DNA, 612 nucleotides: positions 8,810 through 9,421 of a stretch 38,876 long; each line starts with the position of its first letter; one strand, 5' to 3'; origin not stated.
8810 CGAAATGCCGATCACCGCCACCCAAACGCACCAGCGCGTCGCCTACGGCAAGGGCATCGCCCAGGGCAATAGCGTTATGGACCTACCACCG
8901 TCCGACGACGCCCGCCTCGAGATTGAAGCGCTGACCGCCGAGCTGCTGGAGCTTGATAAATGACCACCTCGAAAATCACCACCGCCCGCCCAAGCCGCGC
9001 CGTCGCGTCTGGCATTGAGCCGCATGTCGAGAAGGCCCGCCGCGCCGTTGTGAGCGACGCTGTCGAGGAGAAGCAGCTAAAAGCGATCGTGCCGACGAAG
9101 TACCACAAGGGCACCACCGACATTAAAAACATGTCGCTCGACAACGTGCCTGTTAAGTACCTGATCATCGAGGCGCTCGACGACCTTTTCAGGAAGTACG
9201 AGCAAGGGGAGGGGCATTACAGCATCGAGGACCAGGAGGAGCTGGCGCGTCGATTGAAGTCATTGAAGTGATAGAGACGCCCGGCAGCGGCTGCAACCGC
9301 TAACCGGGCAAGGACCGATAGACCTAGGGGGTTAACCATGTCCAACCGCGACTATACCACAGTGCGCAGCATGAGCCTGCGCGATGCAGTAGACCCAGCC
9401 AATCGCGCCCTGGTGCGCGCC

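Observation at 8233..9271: An 8-bp unit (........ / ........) forms arrays at four dispersed loci: candidate dispersed centromere and regulon of an RHH ParG/omega-like protein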

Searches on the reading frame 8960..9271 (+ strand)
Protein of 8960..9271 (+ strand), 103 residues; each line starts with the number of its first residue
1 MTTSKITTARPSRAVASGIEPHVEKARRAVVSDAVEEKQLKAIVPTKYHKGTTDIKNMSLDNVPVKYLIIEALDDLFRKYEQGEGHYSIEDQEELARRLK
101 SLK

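Call 12: search_protein_families(library=pfam, max_evalue=0.01, proteins=[window:8960-9271:+])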
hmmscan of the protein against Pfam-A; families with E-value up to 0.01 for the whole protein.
window:8960-9271:+ (103 aa): 1 family
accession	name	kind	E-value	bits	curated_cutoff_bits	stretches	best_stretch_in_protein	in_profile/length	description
PF20605.4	Antitox_RHH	-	0.0073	16.9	27.2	0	65-83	30-48/50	Antitoxin-like ribbon-helix-helix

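Call 13: search_protein_families(library=phrogs, max_evalue=0.001, proteins=[window:8960-9271:+])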
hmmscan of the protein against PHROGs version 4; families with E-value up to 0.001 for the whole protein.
window:8960-9271:+ (103 aa): 1 family
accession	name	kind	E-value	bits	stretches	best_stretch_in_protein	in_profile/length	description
phrog_15913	-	unknown function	3e-21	76.8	1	3-91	3-88/88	-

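Call 14: search_dna_similar(query=window:8960-9268:+, collection=phages, mode=protein, max_evalue=0.001, max_rows=40)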
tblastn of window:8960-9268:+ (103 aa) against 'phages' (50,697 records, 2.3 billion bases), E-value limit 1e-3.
Records with a match: 10; places in all: 10; records where one place covers at least 80% of the query: 4.
Best place of each record, by identity: <60% 10.
By first word of the organism name: Vibrio 8; Halomonas 2.
By host as written in the record: Vibrio parahaemolyticus 5; - 2; Vibrio harveyi 1; Vibrio parahaemolyticus O3:K6 1; Halomonas aquamarina 1.
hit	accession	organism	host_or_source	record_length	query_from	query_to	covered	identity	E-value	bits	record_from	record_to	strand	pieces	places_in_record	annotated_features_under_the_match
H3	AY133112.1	Vibrio phage VHML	-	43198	17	101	83%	41.6%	3e-8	55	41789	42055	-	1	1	orf56: ORF56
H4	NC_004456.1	Vibrio phage VHML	Vibrio harveyi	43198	17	101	83%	41.6%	3e-8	55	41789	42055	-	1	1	ORF56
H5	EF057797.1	Vibrio phage VP882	Vibrio parahaemolyticus O3:K6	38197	25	93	67%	49.3%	9e-13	68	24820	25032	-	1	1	putative phage-related protein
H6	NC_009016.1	Vibrio phage VP882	Vibrio parahaemolyticus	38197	25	93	67%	49.3%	9e-13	68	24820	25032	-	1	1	putative phage-related protein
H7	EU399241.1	Halomonas phage phiHAP-1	-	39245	5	91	84%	37.5%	8e-10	59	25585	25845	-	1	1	hypothetical protein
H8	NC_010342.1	Halomonas phage phiHAP-1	Halomonas aquamarina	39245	5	91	84%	37.5%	8e-10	59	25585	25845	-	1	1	hypothetical protein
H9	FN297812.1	Vibrio phage VP585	Vibrio parahaemolyticus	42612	37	91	53%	49.1%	4e-11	63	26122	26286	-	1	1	gp37 protein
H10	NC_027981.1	Vibrio phage VP585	Vibrio parahaemolyticus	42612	37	91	53%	49.1%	4e-11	63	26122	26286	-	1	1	gp37 protein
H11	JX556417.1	Vibrio phage vB_VpaM_MAR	Vibrio parahaemolyticus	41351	37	91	53%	49.1%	4e-11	63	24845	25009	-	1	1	hypothetical protein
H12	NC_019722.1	Vibrio phage vB_VpaM_MAR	Vibrio parahaemolyticus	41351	37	91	53%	49.1%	4e-11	63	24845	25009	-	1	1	hypothetical protein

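Call 15: search_dna_similar(query=window:8960-9268:+, collection=plasmids, mode=protein, max_evalue=0.001, max_rows=40)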
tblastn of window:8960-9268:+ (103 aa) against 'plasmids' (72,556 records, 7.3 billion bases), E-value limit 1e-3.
Records with a match: 5; places in all: 9; records where one place covers at least 80% of the query: 5.
Best place of each record, by identity: >=99% 1; 95-99% 1; 60-80% 1; <60% 2.
By first word of the organism name: Pseudomonas 5.
By predicted mobility (MOB-suite, as given by PLSDB): non-mobilizable 5.
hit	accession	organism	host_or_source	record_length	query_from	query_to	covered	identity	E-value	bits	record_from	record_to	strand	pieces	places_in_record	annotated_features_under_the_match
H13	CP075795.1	Pseudomonas aeruginosa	Homo sapiens,Cell culture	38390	1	103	100%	99.0%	2e-61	208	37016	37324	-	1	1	hypothetical protein | AAA family ATPase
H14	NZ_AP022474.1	Pseudomonas monteilii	-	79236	1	103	100%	98.1%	7e-61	206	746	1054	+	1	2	hypothetical protein | parA: ParA family partition ATPase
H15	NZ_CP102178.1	Pseudomonas corrugata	cell culture,agricultural soil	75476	1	103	100%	78.6%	9e-50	174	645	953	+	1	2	hypothetical protein | parA: ParA family partition ATPase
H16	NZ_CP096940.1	Pseudomonas aeruginosa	Homo sapiens,urine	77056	1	102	99%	57.3%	5e-27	109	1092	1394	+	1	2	hypothetical protein | parA: ParA family partition ATPase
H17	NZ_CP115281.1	Pseudomonas aeruginosa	Homo sapiens,culture samples from human ...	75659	4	102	96%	50.5%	3e-23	99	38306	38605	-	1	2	hypothetical protein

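Call 30: find_homologous_proteins(query=window:8960-9268:+, max_evalue=0.001)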
Query window:8960-9268:+ (103 aa): 30 proteins with E <= 0.001 among 37 candidates.
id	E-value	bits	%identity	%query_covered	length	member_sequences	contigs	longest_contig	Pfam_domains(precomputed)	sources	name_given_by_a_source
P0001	2.9e-55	202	94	100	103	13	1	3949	-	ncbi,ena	-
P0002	6.3e-55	201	93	100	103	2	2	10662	-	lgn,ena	-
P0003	3.9e-48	179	89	96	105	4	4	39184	-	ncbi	ncbi:TPA: hypothetical protein ACYY2C_006261 [Pseudomonas aeruginosa]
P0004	5.7e-47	175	80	100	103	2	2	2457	-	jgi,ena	jgi:hypothetical protein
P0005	2.1e-45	170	78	100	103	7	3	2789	-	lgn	-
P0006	2.8e-45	170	78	100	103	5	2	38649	-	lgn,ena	-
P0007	1.3e-43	165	77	100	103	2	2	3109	-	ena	-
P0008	1.9e-43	164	75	100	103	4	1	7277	-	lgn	-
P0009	4.8e-43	163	74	100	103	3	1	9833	-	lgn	-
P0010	6.4e-43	162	74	100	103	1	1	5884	-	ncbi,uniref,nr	ncbi:hypothetical protein [Pseudomonas carnis]|uniref:hypothetical protein n=1 Tax=Pseudomonas carni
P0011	9.6e-42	159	72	100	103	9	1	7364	-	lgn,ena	-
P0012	2.2e-41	157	74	99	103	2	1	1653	-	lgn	-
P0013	1.5e-40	155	75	96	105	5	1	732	-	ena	-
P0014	4.9e-40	153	68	100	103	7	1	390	-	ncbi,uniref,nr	ncbi:hypothetical protein [Pseudomonas viridiflava]|uniref:hypothetical protein n=1 Tax=Pseudomonas 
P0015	5.3e-40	153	74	96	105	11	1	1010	-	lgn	-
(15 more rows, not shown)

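Call 34: search_solved_structures(query=A1, max_evalue=10, show_alignments=3)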
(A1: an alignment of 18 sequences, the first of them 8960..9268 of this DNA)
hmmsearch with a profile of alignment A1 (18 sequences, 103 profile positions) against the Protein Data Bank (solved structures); distinct sequences matched with E-value up to 10: 2.
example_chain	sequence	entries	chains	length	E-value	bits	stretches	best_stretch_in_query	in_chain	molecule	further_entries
5xtq_A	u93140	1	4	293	1.1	12.6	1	20-62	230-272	FAD-linked sulfhydryl oxidase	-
2ctd_A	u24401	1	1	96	1.6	12.1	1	10-53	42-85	Zinc finger protein 512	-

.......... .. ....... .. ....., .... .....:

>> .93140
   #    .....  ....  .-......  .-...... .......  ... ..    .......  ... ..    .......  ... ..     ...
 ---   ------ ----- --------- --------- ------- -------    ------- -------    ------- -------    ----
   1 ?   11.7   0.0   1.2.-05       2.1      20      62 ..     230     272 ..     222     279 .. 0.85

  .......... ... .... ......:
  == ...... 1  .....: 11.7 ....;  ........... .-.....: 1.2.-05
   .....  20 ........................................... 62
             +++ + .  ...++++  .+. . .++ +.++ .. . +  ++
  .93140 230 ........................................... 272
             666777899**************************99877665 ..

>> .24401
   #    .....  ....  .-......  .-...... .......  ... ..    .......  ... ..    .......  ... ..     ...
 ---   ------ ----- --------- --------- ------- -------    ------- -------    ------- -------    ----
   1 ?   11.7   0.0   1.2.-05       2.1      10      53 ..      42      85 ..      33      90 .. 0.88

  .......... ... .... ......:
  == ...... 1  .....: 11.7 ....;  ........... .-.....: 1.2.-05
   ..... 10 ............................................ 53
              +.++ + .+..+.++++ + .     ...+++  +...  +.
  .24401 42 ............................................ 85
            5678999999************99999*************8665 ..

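Call 42: predict_structure(alignment_id=A1)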
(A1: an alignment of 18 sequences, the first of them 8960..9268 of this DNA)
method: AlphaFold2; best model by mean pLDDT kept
length: 103 residues; sequences in the alignment: 18
mean_pLDDT: 58.0   pTM: 0.38
mean pLDDT of the five models: 58.0, 53.1, 50.1, 47.7, 45.3
residues with pLDDT >= 90: 0; 70-90: 3; 50-70: 84; < 50: 16
segments of 3 or more residues with pLDDT < 50: 1-3, 12-18, 34-37
pLDDT, mean of each block of 10 residues (from residue 1): 49 47 57 51 61 56 62 68 62 65 58
secondary structure, 60 per line:
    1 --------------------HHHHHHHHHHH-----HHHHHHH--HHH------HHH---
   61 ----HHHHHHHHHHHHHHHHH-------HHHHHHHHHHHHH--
elements in order: H21-31 H37-43 H65-81 H89-101

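Call 43: search_protein_representatives(alignment_id=A1)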
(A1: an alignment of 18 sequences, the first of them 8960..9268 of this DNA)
Query: 18 sequences, 103 profile positions. Proteins with E-value up to 0.001 (for the whole library): 24; up to 1e-10: 9; up to 1e-30: 2. The best 24 are listed.
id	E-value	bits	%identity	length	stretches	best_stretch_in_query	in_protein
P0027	1.8e-45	169.3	-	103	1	3-103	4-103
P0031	2.1e-31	124.1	-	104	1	6-102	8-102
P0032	2.9e-25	104.4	-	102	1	6-102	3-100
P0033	4.1e-24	100.7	-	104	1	3-103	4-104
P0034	9.5e-20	86.7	-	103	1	4-102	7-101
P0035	8.5e-18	80.4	-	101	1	9-102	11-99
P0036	8.9e-16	73.9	-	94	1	5-102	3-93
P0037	4.3e-12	62.1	-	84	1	17-91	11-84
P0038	8.5e-12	61.1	-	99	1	25-102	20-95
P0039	1.0e-09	54.5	-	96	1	21-98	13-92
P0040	2.8e-09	53.1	-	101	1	3-102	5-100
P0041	1.1e-08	51.2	-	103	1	15-92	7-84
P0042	1.1e-08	51.1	-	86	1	13-87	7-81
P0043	4.4e-08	49.2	-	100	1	1-93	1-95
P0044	5.7e-08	48.8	-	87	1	10-88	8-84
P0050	4.0e-05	39.7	-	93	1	5-92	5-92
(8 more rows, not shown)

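Call 46: search_solved_structures(query=A2, max_evalue=10, show_alignments=3)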
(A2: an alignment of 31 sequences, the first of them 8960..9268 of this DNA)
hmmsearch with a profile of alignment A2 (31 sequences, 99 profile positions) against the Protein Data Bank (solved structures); distinct sequences matched with E-value up to 10: 9.
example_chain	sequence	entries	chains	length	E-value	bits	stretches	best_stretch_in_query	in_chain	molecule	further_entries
7by2_A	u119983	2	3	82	0.21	15.1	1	31-78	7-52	CopG family transcriptional regulator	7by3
2af6_A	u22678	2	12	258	0.63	13.5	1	15-72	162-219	Thymidylate synthase thyX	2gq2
4fye_A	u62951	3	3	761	0.7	13.4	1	54-95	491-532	SidF, inhibitor of growth family, member 3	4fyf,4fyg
1zag_A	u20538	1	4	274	1.1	12.8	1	45-85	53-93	PROTEIN (ZINC-ALPHA-2-GLYCOPROTEIN)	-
3es6_A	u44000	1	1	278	1.1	12.8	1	45-85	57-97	Zinc-alpha-2-glycoprotein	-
6r2u_A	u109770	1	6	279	1.1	12.8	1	45-85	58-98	Zinc-alpha-2-glycoprotein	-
13br_A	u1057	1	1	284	1.1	12.7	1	45-85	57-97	Zinc-alpha-2-glycoprotein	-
3gwc_A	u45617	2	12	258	1.3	12.6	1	15-72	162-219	Thymidylate synthase thyX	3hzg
5j0l_A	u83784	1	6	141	2.7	11.5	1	9-98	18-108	designed protein 3L6HC2_2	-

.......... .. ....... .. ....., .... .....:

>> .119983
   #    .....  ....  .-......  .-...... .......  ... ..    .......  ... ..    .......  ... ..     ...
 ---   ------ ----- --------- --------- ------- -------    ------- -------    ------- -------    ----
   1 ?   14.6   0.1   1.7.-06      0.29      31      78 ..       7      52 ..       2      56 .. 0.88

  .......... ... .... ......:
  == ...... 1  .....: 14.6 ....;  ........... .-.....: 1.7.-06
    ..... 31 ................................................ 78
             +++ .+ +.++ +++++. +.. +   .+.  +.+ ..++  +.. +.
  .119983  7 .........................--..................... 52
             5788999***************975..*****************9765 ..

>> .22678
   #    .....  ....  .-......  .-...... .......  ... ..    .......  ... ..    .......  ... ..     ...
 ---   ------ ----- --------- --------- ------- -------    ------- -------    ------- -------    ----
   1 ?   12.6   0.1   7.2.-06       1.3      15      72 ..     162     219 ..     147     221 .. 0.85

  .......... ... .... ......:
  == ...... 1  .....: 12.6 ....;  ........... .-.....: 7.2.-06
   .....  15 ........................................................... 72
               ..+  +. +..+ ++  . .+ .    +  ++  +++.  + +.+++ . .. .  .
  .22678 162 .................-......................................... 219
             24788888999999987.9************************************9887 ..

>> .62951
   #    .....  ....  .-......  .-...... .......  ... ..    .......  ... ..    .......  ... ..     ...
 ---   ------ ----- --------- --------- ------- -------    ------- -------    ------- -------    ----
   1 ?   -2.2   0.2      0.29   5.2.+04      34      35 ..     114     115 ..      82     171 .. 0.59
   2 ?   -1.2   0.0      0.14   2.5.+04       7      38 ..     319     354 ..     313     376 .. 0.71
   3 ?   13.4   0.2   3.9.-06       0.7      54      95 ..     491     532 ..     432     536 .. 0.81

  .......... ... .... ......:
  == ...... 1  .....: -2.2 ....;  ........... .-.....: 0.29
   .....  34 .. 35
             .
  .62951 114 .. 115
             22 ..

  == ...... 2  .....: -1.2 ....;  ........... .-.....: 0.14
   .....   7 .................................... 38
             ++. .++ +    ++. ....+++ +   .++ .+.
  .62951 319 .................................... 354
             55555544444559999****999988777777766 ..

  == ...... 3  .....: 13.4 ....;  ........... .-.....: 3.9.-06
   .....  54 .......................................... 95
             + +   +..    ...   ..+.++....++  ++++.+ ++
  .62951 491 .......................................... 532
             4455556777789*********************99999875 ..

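Call 47: search_protein_families(library=pfam, alignment_id=A2, max_evalue=1)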
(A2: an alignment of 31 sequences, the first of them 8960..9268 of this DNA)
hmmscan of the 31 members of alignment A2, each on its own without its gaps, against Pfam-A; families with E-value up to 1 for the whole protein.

A. member 1, window:8960-9268:+ (103 aa): 1 family
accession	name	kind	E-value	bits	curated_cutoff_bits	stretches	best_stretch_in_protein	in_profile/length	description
PF20605.4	Antitox_RHH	-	0.0073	16.9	27.2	1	65-83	30-48/50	Antitoxin-like ribbon-helix-helix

B. families by the number of members that match (of 31 scanned): 20 families
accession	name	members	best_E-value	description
PF20605.4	Antitox_RHH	23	0.00014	Antitoxin-like ribbon-helix-helix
PF12651.13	RHH_3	3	0.00013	Ribbon-helix-helix domain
PF20988.2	SidF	3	0.013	Phosphoinositide phosphatase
PF02503.22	PP_kinase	2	0.067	Polyphosphate kinase middle domain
PF04286.17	DUF445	1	0.0013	Protein of unknown function (DUF445)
PF09386.16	ParD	1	0.017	Antitoxin ParD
PF00120.29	Gln-synt_C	1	0.024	Glutamine synthetase, catalytic domain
PF07034.17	ORC3_N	1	0.027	Origin recognition complex (ORC) subunit 3 N-terminus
PF10363.15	RTP1_C1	1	0.046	Required for nuclear transport of RNA pol II C-terminus 1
PF03477.21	ATP-cone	1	0.052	ATP cone domain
PF15972.10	Unpaired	1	0.066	Unpaired protein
PF20568.3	DUF6777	1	0.088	Domain of unknown function (DUF6777)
PF25367.1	DUF7883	1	0.1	Domain of unknown function (DUF7883)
PF11888.13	DUF3408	1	0.12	Protein of unknown function (DUF3408)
PF20332.3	DUF6627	1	0.13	Family of unknown function (DUF6627)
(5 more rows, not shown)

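Call 52: find_encoding_contigs(protein=P0034, flank=10000, max_places=2)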
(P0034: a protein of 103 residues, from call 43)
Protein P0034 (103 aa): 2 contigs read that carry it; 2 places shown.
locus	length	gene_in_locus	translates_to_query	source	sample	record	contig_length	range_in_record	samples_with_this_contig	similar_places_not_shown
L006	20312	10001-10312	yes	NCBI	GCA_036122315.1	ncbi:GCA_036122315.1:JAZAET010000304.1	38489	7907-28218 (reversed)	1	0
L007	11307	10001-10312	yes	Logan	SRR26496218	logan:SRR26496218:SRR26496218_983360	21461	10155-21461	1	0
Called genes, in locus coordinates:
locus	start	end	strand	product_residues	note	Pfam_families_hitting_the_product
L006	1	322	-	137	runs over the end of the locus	-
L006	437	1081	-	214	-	PF06323:Phage_antiter_Q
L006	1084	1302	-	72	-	PF01258:zf-dskA_traR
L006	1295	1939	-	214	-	-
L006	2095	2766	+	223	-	PF13560:HTH_31 (weak), PF01381:HTH_3, PF00717:Peptidase_S24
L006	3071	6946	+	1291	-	-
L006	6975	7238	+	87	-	-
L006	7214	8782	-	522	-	PF16684:ResT-TelK_cat, PF20818:TelK_stirrup (weak)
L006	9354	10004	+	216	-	PF01656:CbiA, PF07015:VirC1 (weak), PF09140:MipZ (faint), PF13614:AAA_31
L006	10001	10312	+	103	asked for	-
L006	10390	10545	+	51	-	-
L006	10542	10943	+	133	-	-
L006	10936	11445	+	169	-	-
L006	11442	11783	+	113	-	-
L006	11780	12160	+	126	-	-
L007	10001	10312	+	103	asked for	-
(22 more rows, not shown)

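Call 53: find_encoding_contigs(protein=P0041, flank=10000, max_places=2)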
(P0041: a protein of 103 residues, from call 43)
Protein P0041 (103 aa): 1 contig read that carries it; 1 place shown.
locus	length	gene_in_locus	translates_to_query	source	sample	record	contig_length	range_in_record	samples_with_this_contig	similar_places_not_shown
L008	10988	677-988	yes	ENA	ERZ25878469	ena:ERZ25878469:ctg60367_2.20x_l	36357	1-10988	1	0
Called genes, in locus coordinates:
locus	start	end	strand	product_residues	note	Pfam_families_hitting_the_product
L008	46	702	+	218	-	PF00142:Fer4_NifH (weak), PF01656:CbiA, PF02374:ArsA_ATPase (weak), PF06564:CBP_BcsQ (faint), PF07015:VirC1 (weak), PF09140:MipZ (weak), PF10609:ParA (weak), PF13614:AAA_31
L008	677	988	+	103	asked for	-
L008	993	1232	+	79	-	-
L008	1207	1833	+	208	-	PF00929:RNase_T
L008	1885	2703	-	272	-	PF05954:Phage_GPD (weak)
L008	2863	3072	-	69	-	PF05489:Phage_tail_X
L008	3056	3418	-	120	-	PF06995:Phage_P2_GpU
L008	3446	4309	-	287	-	-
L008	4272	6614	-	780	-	PF10145:PhageMin_Tail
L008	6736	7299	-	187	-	PF10109:Phage_TAC_7 (weak)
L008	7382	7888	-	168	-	PF04985:Phage_tube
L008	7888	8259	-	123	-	-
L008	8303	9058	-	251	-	-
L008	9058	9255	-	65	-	-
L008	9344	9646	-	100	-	-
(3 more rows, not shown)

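Call 54: find_encoding_contigs(protein=P0050, flank=10000, max_places=2)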
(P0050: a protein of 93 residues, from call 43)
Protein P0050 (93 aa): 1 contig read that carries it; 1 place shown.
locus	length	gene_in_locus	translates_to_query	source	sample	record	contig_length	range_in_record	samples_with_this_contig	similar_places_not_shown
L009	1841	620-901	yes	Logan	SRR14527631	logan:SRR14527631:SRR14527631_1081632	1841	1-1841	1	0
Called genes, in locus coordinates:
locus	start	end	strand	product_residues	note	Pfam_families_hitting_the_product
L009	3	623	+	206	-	?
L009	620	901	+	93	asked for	-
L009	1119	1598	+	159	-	-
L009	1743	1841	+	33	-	?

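Call 57: predict_structure(alignment_id=A3)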
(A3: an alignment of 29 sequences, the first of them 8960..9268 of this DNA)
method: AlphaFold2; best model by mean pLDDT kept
length: 103 residues; sequences in the alignment: 29
mean_pLDDT: 77.9   pTM: 0.55
mean pLDDT of the five models: 77.9, 77.8, 77.6, 77.5, 77.4
residues with pLDDT >= 90: 47; 70-90: 21; 50-70: 26; < 50: 9
segments of 3 or more residues with pLDDT < 50: 15-19
pLDDT, mean of each block of 10 residues (from residue 1): 54 50 54 69 93 92 89 94 92 91 82
secondary structure, 60 per line:
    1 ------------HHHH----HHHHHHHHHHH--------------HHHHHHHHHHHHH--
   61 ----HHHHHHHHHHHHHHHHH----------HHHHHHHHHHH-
elements in order: H13-16 H21-31 H46-58 H65-81 H92-102
